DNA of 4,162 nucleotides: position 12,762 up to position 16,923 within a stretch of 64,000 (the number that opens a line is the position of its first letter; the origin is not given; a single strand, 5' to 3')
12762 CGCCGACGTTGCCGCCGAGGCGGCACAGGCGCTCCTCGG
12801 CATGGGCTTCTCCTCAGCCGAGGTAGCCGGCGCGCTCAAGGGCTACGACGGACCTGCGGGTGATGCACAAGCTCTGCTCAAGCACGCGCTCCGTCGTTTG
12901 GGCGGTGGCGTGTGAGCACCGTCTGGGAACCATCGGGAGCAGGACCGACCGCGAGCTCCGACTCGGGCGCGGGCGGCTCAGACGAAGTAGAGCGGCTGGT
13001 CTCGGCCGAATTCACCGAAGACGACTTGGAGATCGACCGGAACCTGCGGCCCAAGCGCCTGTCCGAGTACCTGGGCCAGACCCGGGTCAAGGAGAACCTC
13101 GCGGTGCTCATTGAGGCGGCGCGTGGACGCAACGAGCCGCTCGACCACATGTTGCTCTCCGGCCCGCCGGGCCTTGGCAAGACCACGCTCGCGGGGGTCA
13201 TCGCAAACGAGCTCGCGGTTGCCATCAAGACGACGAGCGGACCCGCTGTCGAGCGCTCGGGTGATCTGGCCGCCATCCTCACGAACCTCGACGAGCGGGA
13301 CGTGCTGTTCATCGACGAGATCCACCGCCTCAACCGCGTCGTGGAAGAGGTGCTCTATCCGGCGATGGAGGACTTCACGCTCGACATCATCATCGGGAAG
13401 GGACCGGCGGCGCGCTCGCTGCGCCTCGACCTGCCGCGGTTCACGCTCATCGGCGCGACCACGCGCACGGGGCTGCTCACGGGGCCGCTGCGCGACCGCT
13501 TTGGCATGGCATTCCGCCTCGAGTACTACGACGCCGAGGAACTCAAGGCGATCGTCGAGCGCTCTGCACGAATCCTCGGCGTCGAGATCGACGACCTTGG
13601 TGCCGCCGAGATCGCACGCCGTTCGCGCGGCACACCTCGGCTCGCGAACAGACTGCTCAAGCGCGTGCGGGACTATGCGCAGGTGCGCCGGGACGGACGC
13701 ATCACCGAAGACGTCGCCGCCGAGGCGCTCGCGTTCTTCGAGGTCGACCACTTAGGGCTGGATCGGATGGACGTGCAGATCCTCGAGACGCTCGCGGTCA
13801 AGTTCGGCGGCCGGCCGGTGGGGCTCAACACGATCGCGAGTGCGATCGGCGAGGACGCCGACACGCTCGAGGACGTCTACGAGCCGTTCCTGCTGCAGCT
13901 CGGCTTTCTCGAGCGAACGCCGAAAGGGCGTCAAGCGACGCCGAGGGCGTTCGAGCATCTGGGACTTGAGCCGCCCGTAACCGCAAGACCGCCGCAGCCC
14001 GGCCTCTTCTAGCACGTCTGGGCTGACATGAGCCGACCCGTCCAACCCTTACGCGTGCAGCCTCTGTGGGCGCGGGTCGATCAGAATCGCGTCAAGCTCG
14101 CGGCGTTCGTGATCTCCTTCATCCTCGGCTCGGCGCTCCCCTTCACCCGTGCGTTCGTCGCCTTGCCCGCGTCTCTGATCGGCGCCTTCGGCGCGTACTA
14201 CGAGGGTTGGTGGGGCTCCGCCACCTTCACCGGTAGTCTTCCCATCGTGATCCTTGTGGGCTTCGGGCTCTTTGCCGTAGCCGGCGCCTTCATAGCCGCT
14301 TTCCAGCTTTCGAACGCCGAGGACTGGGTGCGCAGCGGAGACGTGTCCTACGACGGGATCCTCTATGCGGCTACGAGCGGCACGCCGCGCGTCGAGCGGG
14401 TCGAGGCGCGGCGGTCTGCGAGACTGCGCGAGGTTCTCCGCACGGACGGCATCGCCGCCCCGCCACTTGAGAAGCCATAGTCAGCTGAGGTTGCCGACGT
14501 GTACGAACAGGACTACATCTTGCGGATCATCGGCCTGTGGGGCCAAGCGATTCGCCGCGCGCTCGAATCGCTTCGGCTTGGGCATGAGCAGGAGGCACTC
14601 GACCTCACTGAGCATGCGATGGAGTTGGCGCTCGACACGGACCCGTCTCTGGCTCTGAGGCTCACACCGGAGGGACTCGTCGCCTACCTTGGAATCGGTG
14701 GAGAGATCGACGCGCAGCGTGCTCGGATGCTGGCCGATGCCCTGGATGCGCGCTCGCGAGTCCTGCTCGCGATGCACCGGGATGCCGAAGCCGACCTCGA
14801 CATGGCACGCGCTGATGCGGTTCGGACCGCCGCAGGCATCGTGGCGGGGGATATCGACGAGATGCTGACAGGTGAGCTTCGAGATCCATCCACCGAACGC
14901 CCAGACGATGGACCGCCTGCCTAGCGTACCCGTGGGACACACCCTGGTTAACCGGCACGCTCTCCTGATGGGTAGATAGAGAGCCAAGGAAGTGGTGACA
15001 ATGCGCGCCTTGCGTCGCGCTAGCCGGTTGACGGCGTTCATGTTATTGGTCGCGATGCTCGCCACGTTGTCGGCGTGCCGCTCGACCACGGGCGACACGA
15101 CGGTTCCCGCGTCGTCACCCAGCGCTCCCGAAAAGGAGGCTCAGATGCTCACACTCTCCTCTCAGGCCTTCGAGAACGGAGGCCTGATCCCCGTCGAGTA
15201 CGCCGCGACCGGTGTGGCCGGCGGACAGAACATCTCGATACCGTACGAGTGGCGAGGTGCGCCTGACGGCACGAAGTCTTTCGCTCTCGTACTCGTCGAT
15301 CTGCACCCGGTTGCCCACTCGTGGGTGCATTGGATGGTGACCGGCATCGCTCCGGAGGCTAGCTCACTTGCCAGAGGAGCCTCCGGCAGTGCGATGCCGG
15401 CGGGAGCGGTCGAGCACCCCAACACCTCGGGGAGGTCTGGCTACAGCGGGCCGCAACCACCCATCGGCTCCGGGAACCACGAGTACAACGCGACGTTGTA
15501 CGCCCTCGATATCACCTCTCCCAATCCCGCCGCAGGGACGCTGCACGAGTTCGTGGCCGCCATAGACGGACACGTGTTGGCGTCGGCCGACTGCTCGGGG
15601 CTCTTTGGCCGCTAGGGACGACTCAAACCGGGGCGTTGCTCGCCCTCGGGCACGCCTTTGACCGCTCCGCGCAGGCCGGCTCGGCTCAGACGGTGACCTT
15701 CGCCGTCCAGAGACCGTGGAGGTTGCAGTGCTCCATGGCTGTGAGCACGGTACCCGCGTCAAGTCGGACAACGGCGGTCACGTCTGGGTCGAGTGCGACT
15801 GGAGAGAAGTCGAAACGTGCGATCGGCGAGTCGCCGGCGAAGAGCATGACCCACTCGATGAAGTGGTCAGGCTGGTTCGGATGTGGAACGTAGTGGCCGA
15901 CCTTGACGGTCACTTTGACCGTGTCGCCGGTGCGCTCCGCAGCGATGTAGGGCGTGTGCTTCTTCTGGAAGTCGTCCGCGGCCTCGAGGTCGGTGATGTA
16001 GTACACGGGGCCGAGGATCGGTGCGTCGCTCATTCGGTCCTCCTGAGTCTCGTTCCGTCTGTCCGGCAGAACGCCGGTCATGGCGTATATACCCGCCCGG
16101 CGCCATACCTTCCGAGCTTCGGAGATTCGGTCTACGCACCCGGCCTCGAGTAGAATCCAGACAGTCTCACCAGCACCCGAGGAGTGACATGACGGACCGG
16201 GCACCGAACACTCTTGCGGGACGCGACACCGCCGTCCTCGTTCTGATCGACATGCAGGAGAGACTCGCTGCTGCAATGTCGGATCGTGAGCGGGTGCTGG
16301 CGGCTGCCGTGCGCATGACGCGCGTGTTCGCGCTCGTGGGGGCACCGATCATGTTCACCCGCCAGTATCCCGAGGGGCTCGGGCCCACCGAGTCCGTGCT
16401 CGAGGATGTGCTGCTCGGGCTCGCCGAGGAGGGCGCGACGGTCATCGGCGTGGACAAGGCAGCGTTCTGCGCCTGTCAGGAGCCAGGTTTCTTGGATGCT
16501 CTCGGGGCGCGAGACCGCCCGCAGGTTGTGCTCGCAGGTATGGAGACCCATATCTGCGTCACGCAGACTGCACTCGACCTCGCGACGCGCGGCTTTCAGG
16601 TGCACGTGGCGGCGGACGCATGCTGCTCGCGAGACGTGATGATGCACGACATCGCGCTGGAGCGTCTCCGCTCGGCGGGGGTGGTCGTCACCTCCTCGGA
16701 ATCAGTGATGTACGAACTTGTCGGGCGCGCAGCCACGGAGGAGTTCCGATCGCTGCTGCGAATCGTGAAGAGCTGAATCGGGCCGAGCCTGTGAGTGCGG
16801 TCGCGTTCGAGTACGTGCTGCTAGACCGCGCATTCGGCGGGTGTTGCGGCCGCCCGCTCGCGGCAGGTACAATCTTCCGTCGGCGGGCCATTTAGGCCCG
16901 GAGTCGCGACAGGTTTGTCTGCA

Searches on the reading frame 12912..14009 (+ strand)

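Call 17: search_protein_families(library=pfam, proteins=[window:12912-14009:+], max_evalue=0.0001)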
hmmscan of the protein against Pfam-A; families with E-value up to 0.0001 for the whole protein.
window:12912-14009:+ (366 aa): 6 families
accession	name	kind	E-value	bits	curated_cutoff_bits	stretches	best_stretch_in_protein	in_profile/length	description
PF05496.18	RuvB_N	-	5.9e-80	267.1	27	1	45-203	1-159/159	Holliday junction DNA helicase RuvB P-loop domain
PF17864.7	AAA_lid_4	-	1.1e-32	112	27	1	206-279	1-74/74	RuvB AAA lid domain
PF05491.19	RuvB_C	-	1.8e-25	89.1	24.7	1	281-350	2-71/72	RuvB C-terminal winged helix domain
PF00004.35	AAA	-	1.9e-20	74.1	21.2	1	80-204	1-130/131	ATPase family associated with various cellular activities (AAA)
PF07728.20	AAA_5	-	1.6e-07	31.8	22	1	79-197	1-139/139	AAA domain (dynein-related subfamily)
PF01078.27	Mg_chelatase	-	1.3e-05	25.1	20.3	0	52-99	4-44/207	Magnesium chelatase, subunit ChlI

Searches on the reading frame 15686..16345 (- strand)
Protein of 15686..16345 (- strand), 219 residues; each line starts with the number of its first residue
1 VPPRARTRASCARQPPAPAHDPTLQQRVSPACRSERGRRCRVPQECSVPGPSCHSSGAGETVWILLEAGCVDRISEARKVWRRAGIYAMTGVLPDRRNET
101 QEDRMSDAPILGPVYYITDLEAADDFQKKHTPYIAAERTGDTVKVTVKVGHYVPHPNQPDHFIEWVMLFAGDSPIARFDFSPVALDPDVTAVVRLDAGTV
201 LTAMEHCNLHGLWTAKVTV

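Call 17: search_protein_families(library=pfam, proteins=[window:15686-16345:-], max_evalue=0.0001)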
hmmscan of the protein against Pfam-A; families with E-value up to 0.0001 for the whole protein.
window:15686-16345:- (219 aa): 1 family
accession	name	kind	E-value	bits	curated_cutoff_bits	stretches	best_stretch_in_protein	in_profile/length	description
PF01880.24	Desulfoferrodox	-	5.6e-25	88.2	22.2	1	123-215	2-97/98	Desulfoferrodoxin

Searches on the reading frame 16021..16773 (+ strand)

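Call 78: search_protein_families(library=pfam, proteins=[window:16021-16773:+], max_evalue=0.001)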
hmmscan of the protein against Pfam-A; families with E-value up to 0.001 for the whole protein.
window:16021-16773:+ (251 aa): 1 family
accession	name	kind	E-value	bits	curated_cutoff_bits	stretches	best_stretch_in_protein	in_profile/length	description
PF00857.26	Isochorismatase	-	4.7e-33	115.1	27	1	72-227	2-174/175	Isochorismatase domain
